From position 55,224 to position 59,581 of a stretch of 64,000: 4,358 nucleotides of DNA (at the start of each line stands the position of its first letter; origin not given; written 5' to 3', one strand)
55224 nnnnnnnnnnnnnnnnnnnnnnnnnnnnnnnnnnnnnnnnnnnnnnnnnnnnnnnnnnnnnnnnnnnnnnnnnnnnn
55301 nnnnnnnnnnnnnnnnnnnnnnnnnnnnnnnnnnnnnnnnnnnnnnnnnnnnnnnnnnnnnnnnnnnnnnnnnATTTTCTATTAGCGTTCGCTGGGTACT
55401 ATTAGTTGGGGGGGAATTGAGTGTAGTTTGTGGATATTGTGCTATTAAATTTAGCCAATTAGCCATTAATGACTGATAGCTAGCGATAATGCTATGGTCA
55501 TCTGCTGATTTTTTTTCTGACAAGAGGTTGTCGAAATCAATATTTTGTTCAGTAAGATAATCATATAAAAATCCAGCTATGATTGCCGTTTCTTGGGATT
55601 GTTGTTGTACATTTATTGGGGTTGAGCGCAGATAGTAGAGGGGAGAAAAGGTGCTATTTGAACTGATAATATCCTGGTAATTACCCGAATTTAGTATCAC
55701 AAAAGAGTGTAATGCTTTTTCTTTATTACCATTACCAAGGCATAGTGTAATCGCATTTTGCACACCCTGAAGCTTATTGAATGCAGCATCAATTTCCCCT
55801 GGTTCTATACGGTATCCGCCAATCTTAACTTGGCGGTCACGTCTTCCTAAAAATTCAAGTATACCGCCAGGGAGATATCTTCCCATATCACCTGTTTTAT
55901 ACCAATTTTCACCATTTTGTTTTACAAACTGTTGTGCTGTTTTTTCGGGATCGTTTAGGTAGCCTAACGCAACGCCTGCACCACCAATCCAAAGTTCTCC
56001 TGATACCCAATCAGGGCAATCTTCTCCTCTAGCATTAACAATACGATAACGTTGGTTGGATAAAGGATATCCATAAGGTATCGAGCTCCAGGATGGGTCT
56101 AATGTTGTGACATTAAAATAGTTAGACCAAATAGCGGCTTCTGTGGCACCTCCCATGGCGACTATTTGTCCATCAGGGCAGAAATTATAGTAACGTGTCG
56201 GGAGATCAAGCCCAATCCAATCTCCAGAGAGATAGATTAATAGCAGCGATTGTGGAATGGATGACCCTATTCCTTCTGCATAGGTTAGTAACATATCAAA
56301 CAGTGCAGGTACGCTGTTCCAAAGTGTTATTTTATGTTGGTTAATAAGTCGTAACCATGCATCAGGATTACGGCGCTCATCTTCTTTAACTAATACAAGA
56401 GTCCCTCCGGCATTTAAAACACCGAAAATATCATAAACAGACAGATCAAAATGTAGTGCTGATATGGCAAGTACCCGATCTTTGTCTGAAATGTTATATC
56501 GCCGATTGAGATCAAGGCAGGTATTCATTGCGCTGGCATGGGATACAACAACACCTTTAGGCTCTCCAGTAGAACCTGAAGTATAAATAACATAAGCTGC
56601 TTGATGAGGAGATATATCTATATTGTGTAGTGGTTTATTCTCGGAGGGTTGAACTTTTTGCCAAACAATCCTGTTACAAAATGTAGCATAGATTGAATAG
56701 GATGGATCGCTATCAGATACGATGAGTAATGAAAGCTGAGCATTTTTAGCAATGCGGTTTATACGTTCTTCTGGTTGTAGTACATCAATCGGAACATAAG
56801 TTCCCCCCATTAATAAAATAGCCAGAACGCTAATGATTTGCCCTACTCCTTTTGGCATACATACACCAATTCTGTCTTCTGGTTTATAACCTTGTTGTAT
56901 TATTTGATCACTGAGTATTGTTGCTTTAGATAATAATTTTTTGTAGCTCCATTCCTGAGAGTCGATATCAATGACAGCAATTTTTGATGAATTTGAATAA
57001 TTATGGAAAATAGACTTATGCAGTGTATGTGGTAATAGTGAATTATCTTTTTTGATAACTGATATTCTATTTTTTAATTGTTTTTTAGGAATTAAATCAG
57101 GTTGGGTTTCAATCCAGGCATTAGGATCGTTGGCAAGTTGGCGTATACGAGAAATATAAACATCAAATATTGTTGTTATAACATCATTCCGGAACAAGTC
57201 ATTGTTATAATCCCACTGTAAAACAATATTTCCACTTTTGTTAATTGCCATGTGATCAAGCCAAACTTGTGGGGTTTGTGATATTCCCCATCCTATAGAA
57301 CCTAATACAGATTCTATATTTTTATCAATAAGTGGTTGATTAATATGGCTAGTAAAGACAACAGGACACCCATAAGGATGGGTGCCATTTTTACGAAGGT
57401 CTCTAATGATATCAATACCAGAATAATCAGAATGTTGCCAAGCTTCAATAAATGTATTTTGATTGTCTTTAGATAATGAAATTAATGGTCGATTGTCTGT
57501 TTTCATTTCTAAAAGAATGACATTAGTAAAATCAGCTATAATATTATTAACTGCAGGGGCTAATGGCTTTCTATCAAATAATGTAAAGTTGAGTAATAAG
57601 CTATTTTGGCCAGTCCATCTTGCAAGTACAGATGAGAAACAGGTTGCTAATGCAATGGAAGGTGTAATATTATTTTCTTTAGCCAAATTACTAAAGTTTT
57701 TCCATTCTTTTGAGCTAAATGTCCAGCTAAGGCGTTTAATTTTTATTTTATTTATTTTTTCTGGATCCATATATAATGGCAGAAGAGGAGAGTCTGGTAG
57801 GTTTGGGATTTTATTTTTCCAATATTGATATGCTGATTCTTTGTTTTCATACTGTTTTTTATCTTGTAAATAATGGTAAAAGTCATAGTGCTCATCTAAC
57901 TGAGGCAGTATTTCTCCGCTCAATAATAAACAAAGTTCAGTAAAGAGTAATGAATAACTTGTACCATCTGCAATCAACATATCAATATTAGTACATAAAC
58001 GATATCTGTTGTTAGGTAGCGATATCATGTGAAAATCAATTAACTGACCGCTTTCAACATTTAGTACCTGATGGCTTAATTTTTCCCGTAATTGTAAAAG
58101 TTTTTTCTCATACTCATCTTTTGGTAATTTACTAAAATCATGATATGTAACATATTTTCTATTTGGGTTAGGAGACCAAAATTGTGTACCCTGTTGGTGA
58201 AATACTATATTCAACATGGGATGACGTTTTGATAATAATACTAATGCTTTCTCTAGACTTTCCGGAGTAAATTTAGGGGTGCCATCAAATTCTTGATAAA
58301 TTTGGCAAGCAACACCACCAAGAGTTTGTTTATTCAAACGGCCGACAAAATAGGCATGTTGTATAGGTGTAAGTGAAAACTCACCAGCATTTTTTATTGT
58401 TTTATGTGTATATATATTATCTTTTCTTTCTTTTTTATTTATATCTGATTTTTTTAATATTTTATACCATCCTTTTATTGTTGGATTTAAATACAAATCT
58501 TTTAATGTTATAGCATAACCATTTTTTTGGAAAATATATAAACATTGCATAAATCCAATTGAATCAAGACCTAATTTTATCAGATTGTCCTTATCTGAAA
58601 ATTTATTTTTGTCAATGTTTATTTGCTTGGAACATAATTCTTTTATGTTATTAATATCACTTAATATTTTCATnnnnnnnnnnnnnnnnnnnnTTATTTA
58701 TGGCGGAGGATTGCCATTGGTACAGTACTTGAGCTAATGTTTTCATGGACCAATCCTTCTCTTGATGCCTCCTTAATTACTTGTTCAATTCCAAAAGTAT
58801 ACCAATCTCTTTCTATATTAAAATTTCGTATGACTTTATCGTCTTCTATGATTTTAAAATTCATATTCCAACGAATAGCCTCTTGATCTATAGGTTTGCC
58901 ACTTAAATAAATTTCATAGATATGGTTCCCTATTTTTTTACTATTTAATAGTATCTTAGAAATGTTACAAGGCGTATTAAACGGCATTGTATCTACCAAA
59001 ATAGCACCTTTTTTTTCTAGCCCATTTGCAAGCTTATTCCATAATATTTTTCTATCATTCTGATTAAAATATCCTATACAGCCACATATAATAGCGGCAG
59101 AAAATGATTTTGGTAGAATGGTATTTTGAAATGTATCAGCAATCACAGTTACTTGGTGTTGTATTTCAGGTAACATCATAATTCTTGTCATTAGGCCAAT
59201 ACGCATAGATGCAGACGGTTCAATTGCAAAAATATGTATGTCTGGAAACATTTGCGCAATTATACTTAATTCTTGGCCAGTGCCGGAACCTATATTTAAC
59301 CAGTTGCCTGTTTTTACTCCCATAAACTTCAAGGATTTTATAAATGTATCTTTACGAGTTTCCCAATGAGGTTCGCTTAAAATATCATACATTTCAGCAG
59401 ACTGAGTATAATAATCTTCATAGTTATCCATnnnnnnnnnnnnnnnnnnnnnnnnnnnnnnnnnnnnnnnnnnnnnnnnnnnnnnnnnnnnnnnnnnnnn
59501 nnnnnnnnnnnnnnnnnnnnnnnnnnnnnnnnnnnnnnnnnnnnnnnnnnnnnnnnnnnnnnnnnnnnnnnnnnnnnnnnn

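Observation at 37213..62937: Yersiniabactin-like HMWP2/HMWP1 assembly line without salicylate synthase, aryl-AMP ligase or AraC regulator, and with an extra methyltransferase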

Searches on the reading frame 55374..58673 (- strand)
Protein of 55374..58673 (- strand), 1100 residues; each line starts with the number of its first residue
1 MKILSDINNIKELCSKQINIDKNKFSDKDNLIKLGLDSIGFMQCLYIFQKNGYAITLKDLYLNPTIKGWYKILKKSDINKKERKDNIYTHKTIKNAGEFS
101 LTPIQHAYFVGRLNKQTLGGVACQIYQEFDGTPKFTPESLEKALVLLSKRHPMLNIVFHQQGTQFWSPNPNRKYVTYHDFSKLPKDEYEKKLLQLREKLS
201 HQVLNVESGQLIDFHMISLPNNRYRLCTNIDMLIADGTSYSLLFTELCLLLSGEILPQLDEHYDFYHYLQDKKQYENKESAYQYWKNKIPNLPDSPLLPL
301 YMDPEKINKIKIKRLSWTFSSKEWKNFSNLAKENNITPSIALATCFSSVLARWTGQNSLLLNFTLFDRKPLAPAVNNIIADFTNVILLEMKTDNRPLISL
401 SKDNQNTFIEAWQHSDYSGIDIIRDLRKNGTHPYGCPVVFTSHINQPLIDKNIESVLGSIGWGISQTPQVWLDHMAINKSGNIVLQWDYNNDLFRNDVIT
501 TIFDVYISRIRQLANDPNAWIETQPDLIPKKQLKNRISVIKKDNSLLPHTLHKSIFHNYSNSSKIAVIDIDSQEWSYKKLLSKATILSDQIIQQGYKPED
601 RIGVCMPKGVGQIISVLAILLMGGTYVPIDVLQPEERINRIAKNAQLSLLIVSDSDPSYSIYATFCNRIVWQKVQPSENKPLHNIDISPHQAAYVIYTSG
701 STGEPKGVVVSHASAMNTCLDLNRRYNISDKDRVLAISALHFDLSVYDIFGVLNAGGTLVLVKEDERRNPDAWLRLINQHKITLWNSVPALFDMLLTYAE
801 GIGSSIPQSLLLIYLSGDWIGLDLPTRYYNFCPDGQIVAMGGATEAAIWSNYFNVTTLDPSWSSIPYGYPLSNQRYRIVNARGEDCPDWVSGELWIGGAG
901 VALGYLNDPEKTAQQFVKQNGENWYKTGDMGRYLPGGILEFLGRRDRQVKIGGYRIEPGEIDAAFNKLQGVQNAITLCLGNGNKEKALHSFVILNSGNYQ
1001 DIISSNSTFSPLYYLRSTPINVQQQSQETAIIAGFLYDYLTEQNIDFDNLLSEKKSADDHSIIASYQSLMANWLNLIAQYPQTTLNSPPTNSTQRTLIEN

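Call 11: profile_search(protein=window:55374-58673:-)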
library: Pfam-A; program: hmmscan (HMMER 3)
A. the first sequence (1100 residues): domains with independent E <= 10: 3; with E <= 0.001: 3
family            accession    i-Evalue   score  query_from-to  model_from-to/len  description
AMP-binding       PF00501.34    1.3e-76   258.3     562-906         9-384/384  AMP-binding enzyme
Condensation      PF00668.25      1e-35   123.8      96-522         2-442/456  Condensation domain
PP-binding        PF00550.31    6.1e-05    23.6      10-69          3-63/67  Phosphopantetheine attachment site

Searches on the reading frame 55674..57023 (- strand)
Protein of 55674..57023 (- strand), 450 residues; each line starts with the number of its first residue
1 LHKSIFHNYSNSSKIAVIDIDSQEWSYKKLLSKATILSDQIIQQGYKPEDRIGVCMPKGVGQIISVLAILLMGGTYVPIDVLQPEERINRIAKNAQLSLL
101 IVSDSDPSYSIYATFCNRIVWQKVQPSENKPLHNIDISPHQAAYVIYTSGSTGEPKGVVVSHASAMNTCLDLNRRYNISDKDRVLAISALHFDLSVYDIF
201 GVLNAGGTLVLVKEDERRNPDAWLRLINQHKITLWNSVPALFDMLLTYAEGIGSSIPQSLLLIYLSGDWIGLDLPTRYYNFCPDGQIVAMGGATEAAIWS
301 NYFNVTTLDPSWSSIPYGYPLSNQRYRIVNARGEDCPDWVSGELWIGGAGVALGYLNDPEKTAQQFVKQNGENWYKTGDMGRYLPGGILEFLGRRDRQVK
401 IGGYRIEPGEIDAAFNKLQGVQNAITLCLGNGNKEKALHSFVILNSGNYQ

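Call 30: search_solved_structures(query=window:55674-57023:-, show_alignments=3, max_evalue=1e-20)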
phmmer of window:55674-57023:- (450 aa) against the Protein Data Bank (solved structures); distinct sequences matched with E-value up to 1e-20: 89 (the best 60 are shown).
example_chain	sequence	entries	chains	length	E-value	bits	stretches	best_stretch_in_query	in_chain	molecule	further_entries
6mfy_A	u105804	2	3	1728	7e-117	394.2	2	21-442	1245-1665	Linear gramicidin synthase subunit A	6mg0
9be3_A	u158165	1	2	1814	8.3e-117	393.9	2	21-442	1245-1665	Linear gramicidin synthase subunit A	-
6mfz_A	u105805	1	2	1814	8.3e-117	393.9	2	21-442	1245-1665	Linear gramicidin synthase subunit A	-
9be4_A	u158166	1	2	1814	8.3e-117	393.9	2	21-442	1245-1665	Linear gramicidin synthase subunit A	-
9meh_A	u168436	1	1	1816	8.3e-117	393.9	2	21-442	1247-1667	Linear gramicidin synthase subunit A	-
7emy_A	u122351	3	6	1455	1.1e-104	353.9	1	26-432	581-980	Dihydroaeruginoic acid synthetase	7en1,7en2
6lta_A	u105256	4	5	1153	1.8e-97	330.2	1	25-447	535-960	Nonribosomal peptide synthetase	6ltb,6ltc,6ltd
8xjz_C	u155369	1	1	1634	1e-95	324.4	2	23-443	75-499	Peptide synthetase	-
7ly7_A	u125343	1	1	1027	5.9e-94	318.6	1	17-428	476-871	BmdB, Bacillamide NRPS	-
7ly4_E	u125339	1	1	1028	5.9e-94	318.6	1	17-428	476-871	BmdB, bacillamide NRPS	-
4d4g_A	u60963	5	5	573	2.2e-65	224.4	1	15-429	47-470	APNAA1 | APNA A1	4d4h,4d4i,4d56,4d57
6p1j_A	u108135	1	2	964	8.7e-65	222.5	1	12-429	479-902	Txo2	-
5u89_A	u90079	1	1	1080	4.6e-61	210.2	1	15-441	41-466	Amino acid adenylation domain protein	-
5ja1_A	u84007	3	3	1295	1.2e-59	205.6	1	25-428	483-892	Enterobactin synthase component F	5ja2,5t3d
8jbr_A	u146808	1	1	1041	2.5e-59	204.5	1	14-443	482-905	McyA protein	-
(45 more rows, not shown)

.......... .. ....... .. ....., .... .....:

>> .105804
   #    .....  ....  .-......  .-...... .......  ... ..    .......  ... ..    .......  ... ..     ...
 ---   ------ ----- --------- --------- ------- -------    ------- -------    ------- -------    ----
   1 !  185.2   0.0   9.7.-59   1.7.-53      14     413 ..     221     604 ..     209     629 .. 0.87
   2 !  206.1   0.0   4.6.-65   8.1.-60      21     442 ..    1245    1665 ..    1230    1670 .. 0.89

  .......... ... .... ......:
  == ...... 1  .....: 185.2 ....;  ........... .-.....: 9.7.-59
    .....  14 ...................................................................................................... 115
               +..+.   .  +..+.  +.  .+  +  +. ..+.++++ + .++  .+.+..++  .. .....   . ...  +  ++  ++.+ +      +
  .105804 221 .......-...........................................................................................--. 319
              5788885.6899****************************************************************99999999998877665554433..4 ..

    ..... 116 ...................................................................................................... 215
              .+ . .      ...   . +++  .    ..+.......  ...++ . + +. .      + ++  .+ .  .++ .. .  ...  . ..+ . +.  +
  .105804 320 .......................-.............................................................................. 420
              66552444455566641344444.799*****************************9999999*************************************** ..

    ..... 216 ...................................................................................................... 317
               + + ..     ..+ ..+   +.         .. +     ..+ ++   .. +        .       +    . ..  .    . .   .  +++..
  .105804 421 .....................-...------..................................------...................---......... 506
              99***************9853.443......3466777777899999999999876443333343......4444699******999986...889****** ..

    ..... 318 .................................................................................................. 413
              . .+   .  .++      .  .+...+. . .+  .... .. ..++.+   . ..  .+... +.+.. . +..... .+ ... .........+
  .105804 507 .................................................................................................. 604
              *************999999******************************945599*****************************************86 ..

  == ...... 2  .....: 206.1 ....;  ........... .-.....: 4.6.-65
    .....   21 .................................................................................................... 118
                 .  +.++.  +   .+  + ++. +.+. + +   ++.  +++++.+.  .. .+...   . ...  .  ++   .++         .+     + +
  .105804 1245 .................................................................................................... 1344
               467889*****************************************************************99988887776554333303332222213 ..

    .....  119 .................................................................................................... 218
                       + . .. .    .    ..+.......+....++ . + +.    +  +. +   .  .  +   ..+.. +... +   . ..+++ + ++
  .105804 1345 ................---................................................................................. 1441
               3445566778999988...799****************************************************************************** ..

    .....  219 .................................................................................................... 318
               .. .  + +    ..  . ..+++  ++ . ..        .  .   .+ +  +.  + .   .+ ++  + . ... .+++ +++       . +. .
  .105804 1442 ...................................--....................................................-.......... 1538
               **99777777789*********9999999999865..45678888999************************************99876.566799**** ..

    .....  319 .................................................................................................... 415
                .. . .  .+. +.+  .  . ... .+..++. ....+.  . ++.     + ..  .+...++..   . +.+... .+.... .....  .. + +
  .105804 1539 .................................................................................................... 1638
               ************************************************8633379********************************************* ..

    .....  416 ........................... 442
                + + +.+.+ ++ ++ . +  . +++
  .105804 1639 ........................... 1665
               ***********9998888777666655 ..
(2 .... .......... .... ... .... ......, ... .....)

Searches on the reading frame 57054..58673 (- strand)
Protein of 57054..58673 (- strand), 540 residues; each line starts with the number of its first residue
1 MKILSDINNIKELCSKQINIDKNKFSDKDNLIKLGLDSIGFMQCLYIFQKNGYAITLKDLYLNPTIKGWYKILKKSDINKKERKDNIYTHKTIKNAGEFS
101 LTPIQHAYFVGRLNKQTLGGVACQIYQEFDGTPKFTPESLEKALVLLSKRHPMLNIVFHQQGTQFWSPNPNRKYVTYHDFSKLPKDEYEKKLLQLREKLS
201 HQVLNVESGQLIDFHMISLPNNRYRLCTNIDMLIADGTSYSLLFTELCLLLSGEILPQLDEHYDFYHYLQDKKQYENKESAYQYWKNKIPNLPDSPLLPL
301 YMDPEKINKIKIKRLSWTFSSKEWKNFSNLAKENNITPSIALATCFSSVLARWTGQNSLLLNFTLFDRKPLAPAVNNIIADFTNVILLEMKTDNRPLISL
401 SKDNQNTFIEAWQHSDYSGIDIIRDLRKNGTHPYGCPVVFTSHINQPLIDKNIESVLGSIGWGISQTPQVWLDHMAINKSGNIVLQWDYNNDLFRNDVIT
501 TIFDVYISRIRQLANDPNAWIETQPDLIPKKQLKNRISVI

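Call 73: find_homologous_proteins(query=window:57054-58673:-, max_evalue=1e-30)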
Query window:57054-58673:- (540 aa): 11 proteins with E <= 1e-30 among 8000 candidates.
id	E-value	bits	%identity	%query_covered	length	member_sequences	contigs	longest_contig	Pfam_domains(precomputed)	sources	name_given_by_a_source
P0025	3.4e-136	473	42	97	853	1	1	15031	PF00668.26,PF00550.32,PF00501.35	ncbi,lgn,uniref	ncbi:AMP-binding protein [Allochromatium vinosum]|uniref:AMP-binding protein n=1 Tax=Allochromatium 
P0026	5.8e-133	463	40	99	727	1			PF00668.26,PF00550.32,PF00501.35,PF23297.2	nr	nr:AMP-binding protein [Cellvibrionaceae bacterium]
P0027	1.6e-130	454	40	97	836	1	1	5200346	PF00668.26,PF00550.32,PF00501.35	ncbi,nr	ncbi:AMP-binding protein [Xanthomonas hortorum pv. pelargonii]|nr:AMP-binding protein [Xanthomonas h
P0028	1.2e-128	448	39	99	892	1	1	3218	PF00668.26,PF00550.32,PF00501.35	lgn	-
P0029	8.4e-112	393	42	79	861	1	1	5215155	PF00668.26,PF00501.35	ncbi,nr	ncbi:AMP-binding protein [Xanthomonas hortorum pv. pelargonii]|nr:AMP-binding protein [Xanthomonas h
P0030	3.5e-102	361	42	73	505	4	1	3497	PF00668.26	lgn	-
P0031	8.7e-86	307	34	97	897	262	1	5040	PF00668.26,PF00501.35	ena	-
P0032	3.8e-46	176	28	80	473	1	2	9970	PF00668.26,PF18563.7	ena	-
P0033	1.3e-44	171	29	76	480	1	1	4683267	PF00668.26,PF18563.7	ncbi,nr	ncbi:condensation domain-containing protein [Clostridiaceae bacterium M8S5]|nr:condensation domain-c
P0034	1.3e-39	154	30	82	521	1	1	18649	PF00668.26,PF18563.7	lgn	-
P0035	2.1e-35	141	27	78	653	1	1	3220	PF00668.26,PF18563.7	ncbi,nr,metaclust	ncbi:hypothetical protein AB832_01100 [Flavobacteriaceae bacterium (ex Bugula neritina AB1)]|nr:hypo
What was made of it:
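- Tried and rejected: The protein search returned only fragments at <=42% identity, which was not informative (call 73).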

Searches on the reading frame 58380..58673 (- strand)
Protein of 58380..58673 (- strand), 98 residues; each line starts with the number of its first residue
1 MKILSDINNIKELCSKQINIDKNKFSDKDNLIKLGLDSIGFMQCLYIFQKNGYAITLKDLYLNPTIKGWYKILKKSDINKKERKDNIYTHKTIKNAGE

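Call 54: search_solved_structures(query=window:58380-58673:-, max_evalue=1, show_alignments=2)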
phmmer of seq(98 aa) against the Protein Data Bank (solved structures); distinct sequences matched with E-value up to 1: 14.
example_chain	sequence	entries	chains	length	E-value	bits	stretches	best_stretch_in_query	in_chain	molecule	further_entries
2n6z_A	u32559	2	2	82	2.6e-13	53.1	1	5-73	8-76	HMWP2 nonribosomal peptide synthetase | Siderophore yersiniabactin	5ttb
2n6y_A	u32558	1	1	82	1.1e-12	51.1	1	5-73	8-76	HMWP2 nonribosomal peptide synthetase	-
2fq1_A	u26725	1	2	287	0.0018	21.6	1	25-75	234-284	Isochorismatase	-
9be3_A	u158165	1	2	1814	0.0051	20.2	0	25-75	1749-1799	Linear gramicidin synthase subunit A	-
9meh_A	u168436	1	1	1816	0.0051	20.2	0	25-75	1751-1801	Linear gramicidin synthase subunit A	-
3rg2_A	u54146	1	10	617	0.0053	20.1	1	25-75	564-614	Enterobactin synthase component E (entE), 2,3-dihydro-2,3-dihydroxybenzoate synthetase, is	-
6mfz_A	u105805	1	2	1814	0.0053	20.1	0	25-75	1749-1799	Linear gramicidin synthase subunit A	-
4iz6_A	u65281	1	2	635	0.0055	20.1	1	25-75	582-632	Enterobactin synthase component E, Isochorismatase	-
3gzl_A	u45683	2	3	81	0.015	18.7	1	4-59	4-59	Acyl carrier protein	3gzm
2fq0_A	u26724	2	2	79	0.019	18.3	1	5-59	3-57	acyl carrier protein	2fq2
9be4_A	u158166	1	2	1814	0.021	18.2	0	25-75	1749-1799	Linear gramicidin synthase subunit A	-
6vtj_A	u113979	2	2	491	0.16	15.4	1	19-82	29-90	Non-ribosomal peptide synthetase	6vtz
2ehs_A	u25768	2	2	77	0.16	15.4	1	9-55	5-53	Acyl carrier protein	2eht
2qnw_A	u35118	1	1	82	0.85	13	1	8-56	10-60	Acyl carrier protein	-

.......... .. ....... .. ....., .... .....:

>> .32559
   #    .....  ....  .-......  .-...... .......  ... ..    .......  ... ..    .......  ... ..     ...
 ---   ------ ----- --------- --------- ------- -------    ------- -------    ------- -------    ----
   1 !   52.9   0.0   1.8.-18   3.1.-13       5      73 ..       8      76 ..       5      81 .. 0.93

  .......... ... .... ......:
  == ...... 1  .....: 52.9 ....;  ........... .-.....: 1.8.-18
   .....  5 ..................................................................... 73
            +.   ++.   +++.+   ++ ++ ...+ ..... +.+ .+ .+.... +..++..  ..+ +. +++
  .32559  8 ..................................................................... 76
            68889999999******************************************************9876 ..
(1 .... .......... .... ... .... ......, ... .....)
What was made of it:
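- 58467..58646 (-): N-terminal aryl-carrier-type domain of NrpR (aa 10-69, LGLDSIG). The best PDB sequence hits are the HMWP2 ArCP (2N6Z/5TTB, E=2.6e-13) and then the EntB ArCP (E=1.8e-3) (call 54).
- On Aryl carrier proteins (HMWP2 ArCP, EntB ArCP), for NrpR residues 10-69: HMWP2 ArCP E=2.6e-13 and EntB E=1.8e-3 (call 54).
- Aryl-carrier type: the best PDB hits are the HMWP2 ArCP and the EntB ArCP (call 54). The NrpR N-terminal carrier is of the aryl-carrier type and is closest to the HMWP2 ArCP, the natural YbtE partner (call 54).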

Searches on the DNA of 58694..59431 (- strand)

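Call 62: search_dna_similar(query=L005:10001-10756:+, collection=ecoli_genomes, mode=near, max_rows=6)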
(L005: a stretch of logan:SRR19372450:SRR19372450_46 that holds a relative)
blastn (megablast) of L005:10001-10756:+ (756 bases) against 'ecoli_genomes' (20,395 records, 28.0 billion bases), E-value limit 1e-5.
No match.

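Call 63: search_dna_similar(query=L005:10001-10756:+, collection=plasmids, mode=near, max_rows=6)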
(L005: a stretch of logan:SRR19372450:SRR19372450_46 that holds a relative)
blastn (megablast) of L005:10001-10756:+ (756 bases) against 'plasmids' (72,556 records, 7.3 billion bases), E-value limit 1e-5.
No match.
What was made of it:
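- Tried and rejected: Megablast found no match in complete E. coli genomes or in PLSDB plasmids (calls 62, 63), so it is a rare variant.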
